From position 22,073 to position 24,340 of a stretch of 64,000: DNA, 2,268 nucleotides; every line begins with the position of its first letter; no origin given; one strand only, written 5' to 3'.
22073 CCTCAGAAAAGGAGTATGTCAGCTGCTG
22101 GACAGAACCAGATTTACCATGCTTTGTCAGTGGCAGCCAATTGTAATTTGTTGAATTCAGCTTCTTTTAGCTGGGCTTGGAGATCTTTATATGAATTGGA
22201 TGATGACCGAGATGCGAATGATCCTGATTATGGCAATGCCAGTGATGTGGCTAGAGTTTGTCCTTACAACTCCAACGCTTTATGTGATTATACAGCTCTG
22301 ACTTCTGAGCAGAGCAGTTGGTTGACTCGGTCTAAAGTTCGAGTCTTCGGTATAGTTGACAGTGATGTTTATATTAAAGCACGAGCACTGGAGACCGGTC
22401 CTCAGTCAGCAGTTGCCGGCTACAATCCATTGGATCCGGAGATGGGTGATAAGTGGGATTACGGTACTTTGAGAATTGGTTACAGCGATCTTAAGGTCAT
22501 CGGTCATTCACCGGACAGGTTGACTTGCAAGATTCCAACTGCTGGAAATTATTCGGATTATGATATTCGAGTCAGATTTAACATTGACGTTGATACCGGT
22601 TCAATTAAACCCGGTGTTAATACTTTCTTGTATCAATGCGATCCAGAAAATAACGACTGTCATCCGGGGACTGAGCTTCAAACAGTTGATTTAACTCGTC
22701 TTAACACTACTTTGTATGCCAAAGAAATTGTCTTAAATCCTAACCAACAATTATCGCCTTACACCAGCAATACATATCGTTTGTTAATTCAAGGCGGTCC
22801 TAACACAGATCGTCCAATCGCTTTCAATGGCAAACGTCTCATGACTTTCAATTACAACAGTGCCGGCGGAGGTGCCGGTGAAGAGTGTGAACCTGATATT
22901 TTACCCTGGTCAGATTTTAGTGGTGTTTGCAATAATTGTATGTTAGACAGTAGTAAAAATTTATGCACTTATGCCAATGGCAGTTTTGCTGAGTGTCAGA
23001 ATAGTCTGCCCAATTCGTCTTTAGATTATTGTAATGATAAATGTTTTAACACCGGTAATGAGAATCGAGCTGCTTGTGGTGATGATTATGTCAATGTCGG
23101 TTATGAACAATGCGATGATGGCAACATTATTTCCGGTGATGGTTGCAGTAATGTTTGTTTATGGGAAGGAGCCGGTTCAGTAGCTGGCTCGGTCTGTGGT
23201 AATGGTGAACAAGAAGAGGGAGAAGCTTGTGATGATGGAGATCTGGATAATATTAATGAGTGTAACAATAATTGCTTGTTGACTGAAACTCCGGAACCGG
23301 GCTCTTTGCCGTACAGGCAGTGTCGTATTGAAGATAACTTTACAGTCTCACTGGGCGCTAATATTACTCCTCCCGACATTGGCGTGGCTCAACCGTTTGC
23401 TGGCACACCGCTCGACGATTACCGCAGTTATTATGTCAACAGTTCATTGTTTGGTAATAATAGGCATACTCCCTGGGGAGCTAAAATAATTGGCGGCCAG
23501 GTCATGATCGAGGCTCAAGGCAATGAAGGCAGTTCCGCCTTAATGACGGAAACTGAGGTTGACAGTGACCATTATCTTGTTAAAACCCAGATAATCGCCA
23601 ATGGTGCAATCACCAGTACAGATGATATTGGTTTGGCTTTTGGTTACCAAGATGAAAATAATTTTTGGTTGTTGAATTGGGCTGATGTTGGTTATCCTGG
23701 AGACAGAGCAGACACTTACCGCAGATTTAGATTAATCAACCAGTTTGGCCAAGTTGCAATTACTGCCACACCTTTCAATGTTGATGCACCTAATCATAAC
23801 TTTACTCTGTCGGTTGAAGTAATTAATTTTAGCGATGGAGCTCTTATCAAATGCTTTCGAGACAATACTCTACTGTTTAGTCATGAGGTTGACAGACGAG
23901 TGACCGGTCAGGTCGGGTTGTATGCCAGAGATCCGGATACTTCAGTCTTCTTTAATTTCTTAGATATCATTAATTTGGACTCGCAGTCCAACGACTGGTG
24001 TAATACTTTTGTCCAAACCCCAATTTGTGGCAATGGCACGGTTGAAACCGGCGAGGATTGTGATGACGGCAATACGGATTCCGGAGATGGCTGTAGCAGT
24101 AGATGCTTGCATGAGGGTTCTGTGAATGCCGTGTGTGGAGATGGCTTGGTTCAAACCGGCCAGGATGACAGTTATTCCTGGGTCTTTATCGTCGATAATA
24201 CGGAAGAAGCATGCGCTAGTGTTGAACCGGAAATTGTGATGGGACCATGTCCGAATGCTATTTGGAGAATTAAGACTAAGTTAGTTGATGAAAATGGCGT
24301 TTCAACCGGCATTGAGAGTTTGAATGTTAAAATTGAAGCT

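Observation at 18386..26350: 2654-aa protein with Myxococcus-type cysteine-rich repeats and a LamG-like lectin domain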

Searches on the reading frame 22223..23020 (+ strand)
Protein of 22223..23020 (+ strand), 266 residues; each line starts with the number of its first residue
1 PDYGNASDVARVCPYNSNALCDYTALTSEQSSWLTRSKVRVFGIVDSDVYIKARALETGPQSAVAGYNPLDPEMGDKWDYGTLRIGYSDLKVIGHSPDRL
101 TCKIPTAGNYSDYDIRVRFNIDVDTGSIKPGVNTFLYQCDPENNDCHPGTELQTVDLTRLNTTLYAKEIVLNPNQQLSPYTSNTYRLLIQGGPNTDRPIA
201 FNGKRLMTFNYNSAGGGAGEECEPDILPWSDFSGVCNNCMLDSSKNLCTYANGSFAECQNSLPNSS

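Call 15: search_protein_families(library=pfam, proteins=[window:22223-23020:+], max_evalue=10)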
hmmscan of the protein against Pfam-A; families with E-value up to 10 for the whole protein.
seq(266 aa): 2 families
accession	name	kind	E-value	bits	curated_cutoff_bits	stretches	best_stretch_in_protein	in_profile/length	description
PF06439.18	3keto-disac_hyd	-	0.054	14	26.8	1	103-218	44-160/187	3-keto-disaccharide hydrolase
PF13205.12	Big_5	-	0.14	13.3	23.6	1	112-188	22-82/105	Bacterial Ig-like domain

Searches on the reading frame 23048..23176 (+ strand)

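Call 62: search_protein_families(library=ncbifam, proteins=[window:23048-23176:+], max_evalue=10)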
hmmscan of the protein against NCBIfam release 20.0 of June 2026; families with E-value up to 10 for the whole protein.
seq(43 aa): 1 family
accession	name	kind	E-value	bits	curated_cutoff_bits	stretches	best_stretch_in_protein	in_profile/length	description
TIGR02232.1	myxo_disulf_rpt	repeat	1.5e-12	47.1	20.8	1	9-41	3-34/38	cysteine-rich acidic repeat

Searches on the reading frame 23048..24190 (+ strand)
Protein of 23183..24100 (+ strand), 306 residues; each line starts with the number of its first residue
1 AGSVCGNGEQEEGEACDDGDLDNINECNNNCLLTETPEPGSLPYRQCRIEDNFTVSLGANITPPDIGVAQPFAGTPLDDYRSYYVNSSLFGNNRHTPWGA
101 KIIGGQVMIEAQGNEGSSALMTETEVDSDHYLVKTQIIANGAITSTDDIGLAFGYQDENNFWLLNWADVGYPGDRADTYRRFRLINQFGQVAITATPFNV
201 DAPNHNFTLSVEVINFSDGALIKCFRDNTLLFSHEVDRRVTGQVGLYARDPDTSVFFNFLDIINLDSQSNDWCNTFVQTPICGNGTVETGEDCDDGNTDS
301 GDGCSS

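Call 12: search_solved_structures(query=window:23183-24100:+, max_evalue=1, show_alignments=2)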
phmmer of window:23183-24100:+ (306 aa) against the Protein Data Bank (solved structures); distinct sequences matched with E-value up to 1: 7.
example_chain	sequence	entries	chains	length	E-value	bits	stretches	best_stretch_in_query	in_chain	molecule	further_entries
6bdz_A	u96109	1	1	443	0.0066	19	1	274-300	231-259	Disintegrin and metalloproteinase domain-containing protein 10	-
6be6_A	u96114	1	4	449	0.0067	19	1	274-300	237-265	Disintegrin and metalloproteinase domain-containing protein 10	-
8esv_A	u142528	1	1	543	0.0068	18.9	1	272-300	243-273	Disintegrin and metalloproteinase domain-containing protein 10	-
8sl1_A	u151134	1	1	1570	0.034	16.6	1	277-305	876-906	Pappalysin-2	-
5l0q_A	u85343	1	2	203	0.13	14.7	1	279-300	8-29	Disintegrin and metalloproteinase domain-containing protein 10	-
2ao7_A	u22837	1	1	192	0.32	13.4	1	280-300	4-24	ADAM 10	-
8gh4_E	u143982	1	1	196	0.33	13.4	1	280-300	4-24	Disintegrin and metalloproteinase domain-containing protein 10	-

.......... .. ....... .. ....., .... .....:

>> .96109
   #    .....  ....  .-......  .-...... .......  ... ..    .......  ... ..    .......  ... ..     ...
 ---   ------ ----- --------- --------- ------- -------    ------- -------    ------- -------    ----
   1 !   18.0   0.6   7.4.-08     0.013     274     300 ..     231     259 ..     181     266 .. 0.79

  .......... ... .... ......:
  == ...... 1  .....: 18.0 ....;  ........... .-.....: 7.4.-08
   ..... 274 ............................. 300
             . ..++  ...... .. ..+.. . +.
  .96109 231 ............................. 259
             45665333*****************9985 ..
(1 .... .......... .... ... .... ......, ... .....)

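Call 15: search_protein_families(library=pfam, proteins=[window:23273-24031:+], max_evalue=10)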
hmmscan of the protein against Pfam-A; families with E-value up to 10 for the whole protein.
seq(253 aa): 1 family
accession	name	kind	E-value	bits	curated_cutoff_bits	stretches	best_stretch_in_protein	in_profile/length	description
PF05735.19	TSP_C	-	0.025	14.8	25.6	1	114-139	47-72/198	Thrombospondin C-terminal region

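Call 16: find_homologous_proteins(query=window:23276-24022:+, max_evalue=0.001)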
Query seq(249 aa): 286 candidates shared short words with the query, none scored E <= 0.001.

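Call 25: search_protein_representatives(protein=window:23273-24031:+)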
Query: 253 residues. Proteins with E-value up to 0.001 (for the whole library): 38; up to 1e-10: 5; up to 1e-30: 1. The best 38 are listed.
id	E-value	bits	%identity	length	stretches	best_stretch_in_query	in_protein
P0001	1.0e-170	582.5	100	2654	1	1-253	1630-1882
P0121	2.4e-16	76.5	26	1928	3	62-235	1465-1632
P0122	3.4e-13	66.2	34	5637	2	41-234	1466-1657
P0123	3.9e-12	62.7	30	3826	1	40-253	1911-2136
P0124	3.6e-11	59.6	25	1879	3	100-230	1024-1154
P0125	7.4e-10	55.3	32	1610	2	107-231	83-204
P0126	8.2e-10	55.1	35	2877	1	41-232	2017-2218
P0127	1.2e-09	54.6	31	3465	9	71-220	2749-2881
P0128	3.7e-08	49.7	28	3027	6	114-239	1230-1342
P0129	5.4e-08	49.2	32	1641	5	116-246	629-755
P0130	7.8e-08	48.7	30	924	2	68-228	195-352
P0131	1.6e-07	47.6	30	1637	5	116-230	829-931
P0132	3.5e-07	46.5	32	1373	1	95-233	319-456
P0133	3.7e-07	46.4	32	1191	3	112-219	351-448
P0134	1.0e-06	45.0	30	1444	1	97-236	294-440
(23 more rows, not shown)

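Call 37: predict_structure(alignment_id=A1)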
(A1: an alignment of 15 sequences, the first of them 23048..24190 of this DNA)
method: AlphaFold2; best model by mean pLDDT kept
length: 381 residues; sequences in the alignment: 15
mean_pLDDT: 60.9   pTM: 0.58
mean pLDDT of the five models: 60.9, 59.1, 58.8, 58.6, 56.0
residues with pLDDT >= 90: 64; 70-90: 83; 50-70: 55; < 50: 179
segments of 3 or more residues with pLDDT < 50: 1-62, 64-82, 84-114, 315-381
pLDDT, mean of each block of 10 residues (from residue 1): 35 34 41 40 36 39 44 41 41 37 38 53 77 67 71 70 82 92 74 88 91 69 76 82 65 94 95 92 94 80 87 53 42 43 43 38 37 37 39
secondary structure, 60 per line:
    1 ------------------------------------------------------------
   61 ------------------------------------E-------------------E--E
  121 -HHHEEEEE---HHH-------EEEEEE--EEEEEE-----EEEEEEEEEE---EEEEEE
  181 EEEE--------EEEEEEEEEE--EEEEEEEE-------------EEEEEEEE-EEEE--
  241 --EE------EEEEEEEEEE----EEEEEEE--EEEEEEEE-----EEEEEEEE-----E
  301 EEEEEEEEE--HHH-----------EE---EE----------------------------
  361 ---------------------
elements in order: E125-129 E143-148 E151-156 E162-171 E175-184 E193-202 E205-212 E226-233 E235-238 E251-260 E265-271 E274-281 E287-294 E300-309

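Call 39: fold_search(model_id=the predicted structure, library=pdb)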
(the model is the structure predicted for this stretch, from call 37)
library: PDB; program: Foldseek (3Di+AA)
matches with E <= 10: 1835; with E <= 0.001: 315
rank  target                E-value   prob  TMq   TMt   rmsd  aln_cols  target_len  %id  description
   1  1yo8_A                4.9e-09  1.00  0.33  0.22   6.7       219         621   11  Structure of the C-terminal domain of human thrombospondin-2 (released 2005-09-27)
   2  2rhp_A                1.9e-08  1.00  0.34  0.22   6.9       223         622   11  The Thrombospondin-1 Polymorphism Asn700Ser Associated with Cornoary Artery Disease Causes Local and Long-Ranging Chan (released 2008-05-27)
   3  3fby_A                3.5e-08  1.00  0.37  0.28   7.2       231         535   12  The crystal structure of the signature domain of cartilage oligomeric matrix protein. (released 2009-06-23)
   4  4b1m_C                4.4e-08  1.00  0.32  0.70   3.5       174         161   15  CARBOHYDRATE BINDING MODULE CBM66 FROM BACILLUS SUBTILIS (released 2012-12-12)
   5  4b1m_B                4.6e-08  1.00  0.32  0.69   3.9       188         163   14  CARBOHYDRATE BINDING MODULE CBM66 FROM BACILLUS SUBTILIS (released 2012-12-12)
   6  4b1l                  6.8e-08  1.00  0.31  0.64   6.7       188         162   15  CARBOHYDRATE BINDING MODULE CBM66 FROM BACILLUS SUBTILIS (released 2012-12-12)
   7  4azz_A                8.9e-08  1.00  0.31  0.65   6.3       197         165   16  Carbohydrate binding module CBM66 from Bacillus subtilis (released 2012-07-25)
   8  3whu_A                1.4e-07  1.00  0.33  0.51   8.3       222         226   11  Crystal structure of ERGIC-53/MCFD2, Calcium/Man2-bound form (released 2014-01-15)
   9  4b1m_A                1.5e-07  1.00  0.33  0.70   3.5       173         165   15  CARBOHYDRATE BINDING MODULE CBM66 FROM BACILLUS SUBTILIS (released 2012-12-12)
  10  4ygc_A                2.8e-07  1.00  0.32  0.48   8.4       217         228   11  Crystal structure of ERGIC-53/MCFD2, monoclinic calcium-bound form 1 (released 2016-04-06)
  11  3a4u_A                7.4e-07  1.00  0.30  0.45   8.9       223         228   11  Crystal structure of MCFD2 in complex with carbohydrate recognition domain of ERGIC-53 (released 2010-01-05)
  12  4yge_E                8.3e-07  1.00  0.30  0.46   8.7       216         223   12  Crystal structure of ERGIC-53/MCFD2, trigonal calcium-bound form 2 (released 2016-04-06)
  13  4gky                  1.1e-06  1.00  0.30  0.45   8.7       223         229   12  Crystal structure of a carbohydrate-binding domain (released 2013-06-05)
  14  1ux6                  1.1e-06  1.00  0.34  0.38   5.9       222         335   12  Structure of a thrombospondin C-terminal fragment reveals a novel calcium core in the type 3 repeats (released 2004-03-18)
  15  8jp4_B                1.2e-06  1.00  0.32  0.37   8.8       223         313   12  Cryo-EM structure of the head region of full-length ERGIC-53 with MCFD2 (form A) (released 2024-04-17)
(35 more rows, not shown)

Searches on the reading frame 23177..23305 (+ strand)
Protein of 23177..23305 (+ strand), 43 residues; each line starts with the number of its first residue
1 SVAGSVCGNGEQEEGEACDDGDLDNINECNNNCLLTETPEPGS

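Call 62: search_protein_families(library=ncbifam, proteins=[window:23177-23305:+], max_evalue=10)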
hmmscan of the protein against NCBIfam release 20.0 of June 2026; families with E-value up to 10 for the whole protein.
seq(43 aa): 1 family
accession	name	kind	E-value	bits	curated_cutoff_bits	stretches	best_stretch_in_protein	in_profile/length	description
TIGR02232.1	myxo_disulf_rpt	repeat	6e-05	22.8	20.8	1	6-35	3-32/38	cysteine-rich acidic repeat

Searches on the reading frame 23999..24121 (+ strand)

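Call 62: search_protein_families(library=ncbifam, proteins=[window:23999-24121:+], max_evalue=10)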
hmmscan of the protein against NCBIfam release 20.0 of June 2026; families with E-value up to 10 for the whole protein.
seq(41 aa): 1 family
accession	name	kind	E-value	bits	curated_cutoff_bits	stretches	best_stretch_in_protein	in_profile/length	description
TIGR02232.1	myxo_disulf_rpt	repeat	7.4e-13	48.1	20.8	1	9-40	3-34/38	cysteine-rich acidic repeat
